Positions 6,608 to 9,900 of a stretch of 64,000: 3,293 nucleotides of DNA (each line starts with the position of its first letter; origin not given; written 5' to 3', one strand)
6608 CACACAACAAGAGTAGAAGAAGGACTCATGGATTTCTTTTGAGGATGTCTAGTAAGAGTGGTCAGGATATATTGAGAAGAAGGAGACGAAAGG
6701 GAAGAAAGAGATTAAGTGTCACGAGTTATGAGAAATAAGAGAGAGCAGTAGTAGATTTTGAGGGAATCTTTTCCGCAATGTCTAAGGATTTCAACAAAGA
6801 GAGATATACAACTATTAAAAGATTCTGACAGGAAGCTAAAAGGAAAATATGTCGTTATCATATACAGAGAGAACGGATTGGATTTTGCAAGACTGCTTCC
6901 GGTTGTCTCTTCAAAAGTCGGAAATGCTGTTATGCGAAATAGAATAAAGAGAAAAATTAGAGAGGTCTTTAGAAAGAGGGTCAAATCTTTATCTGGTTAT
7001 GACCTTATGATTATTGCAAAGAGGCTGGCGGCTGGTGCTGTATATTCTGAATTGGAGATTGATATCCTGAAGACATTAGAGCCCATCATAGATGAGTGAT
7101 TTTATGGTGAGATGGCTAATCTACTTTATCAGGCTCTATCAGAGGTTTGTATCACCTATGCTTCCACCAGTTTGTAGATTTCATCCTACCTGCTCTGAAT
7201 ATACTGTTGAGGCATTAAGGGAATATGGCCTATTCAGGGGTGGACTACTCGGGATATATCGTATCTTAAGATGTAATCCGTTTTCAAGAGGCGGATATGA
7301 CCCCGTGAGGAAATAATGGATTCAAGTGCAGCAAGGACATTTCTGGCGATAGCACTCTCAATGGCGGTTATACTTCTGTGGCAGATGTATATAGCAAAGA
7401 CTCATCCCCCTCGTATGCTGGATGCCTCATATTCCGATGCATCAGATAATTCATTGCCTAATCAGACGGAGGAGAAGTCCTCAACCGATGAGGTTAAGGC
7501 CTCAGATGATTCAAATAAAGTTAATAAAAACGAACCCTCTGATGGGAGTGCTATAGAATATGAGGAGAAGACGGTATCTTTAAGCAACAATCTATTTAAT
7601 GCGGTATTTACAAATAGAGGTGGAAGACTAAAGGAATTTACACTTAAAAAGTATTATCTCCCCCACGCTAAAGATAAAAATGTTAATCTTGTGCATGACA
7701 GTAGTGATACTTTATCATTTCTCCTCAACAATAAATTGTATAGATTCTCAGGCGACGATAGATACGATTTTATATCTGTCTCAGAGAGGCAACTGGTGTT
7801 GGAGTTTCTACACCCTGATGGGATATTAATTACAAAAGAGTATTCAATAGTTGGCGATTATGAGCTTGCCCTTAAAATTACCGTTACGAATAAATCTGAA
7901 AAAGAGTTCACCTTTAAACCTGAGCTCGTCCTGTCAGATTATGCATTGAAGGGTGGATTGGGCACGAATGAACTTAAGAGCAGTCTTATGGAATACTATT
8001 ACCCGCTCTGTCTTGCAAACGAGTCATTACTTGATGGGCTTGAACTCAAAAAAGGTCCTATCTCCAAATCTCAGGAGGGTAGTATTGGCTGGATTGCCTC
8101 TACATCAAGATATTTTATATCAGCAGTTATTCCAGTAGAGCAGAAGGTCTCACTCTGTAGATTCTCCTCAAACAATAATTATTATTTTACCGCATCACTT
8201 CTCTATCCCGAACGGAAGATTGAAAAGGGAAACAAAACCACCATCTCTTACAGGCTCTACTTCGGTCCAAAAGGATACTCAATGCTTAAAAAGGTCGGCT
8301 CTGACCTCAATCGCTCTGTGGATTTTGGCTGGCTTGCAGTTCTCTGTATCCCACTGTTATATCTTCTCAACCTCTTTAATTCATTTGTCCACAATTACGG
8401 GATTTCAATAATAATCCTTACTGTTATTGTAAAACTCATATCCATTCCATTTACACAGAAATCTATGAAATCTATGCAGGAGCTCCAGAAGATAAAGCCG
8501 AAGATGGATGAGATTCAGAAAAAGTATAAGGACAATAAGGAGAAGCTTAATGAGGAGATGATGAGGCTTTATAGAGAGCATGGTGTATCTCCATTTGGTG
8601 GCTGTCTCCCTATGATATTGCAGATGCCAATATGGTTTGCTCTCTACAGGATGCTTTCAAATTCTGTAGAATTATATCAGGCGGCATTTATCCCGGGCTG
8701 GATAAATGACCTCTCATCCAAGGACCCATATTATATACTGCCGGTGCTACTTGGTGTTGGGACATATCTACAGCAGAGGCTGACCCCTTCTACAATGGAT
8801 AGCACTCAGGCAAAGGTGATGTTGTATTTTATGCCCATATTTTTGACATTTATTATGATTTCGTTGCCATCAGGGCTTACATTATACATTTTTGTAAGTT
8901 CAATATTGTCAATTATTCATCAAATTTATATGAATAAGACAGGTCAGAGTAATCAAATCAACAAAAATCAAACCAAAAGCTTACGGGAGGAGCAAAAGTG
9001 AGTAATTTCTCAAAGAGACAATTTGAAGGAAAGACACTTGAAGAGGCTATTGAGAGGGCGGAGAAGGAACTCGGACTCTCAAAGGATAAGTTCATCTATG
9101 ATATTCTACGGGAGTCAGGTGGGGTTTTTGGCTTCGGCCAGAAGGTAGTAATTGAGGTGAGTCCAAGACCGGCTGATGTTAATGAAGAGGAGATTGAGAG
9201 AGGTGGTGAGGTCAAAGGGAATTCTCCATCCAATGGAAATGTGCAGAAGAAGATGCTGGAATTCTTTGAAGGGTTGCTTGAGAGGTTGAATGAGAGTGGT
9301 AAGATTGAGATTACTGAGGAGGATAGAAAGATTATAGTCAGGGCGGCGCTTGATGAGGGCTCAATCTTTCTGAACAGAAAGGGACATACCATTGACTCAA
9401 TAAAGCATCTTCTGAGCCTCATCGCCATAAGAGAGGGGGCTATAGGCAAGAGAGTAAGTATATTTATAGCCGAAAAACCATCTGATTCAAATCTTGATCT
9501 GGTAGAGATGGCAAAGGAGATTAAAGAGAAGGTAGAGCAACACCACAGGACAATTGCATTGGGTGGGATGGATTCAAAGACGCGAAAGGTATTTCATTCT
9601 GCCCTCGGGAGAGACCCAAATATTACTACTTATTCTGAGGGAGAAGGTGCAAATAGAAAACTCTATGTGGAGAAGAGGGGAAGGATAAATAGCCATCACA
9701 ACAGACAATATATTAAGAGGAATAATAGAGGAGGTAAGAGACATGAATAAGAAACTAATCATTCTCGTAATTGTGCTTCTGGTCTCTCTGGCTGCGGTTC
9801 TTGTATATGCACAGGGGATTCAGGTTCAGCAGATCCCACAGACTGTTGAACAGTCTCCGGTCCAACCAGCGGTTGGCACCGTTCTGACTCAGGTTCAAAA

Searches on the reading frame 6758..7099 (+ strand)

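Call 11: search_protein_families(library=pfam, proteins=[window:6758-7099:+], max_evalue=0.00001)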
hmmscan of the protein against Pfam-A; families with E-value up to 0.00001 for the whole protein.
window:6758-7099:+ (113 aa): 1 family
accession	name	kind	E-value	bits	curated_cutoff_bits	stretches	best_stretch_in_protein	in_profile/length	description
PF00825.24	Ribonuclease_P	-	2.5e-23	82.6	22.3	1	5-107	1-105/109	Ribonuclease P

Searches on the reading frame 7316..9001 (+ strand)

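Call 11: search_protein_families(library=pfam, proteins=[window:7316-9001:+], max_evalue=0.00001)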
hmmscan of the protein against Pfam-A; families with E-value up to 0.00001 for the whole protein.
window:7316-9001:+ (561 aa): 2 families
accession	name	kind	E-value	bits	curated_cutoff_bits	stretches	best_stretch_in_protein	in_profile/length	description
PF02096.25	60KD_IMP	-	2.7e-61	206.7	35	1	361-541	1-163/163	60Kd inner membrane protein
PF14849.12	YidC_periplas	-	5.8e-34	118.7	24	1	87-349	2-282/283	YidC periplasmic domain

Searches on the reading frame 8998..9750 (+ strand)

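Call 11: search_protein_families(library=pfam, proteins=[window:8998-9750:+], max_evalue=0.00001)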
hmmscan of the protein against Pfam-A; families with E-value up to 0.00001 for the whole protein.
window:8998-9750:+ (250 aa): 2 families
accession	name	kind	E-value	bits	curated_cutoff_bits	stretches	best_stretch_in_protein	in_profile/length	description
PF14804.11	Jag_N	-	3.4e-12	47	25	1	9-55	1-49/50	Jag N-terminus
PF01424.28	R3H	-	1.1e-10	41.8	26.8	1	168-226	3-60/60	R3H domain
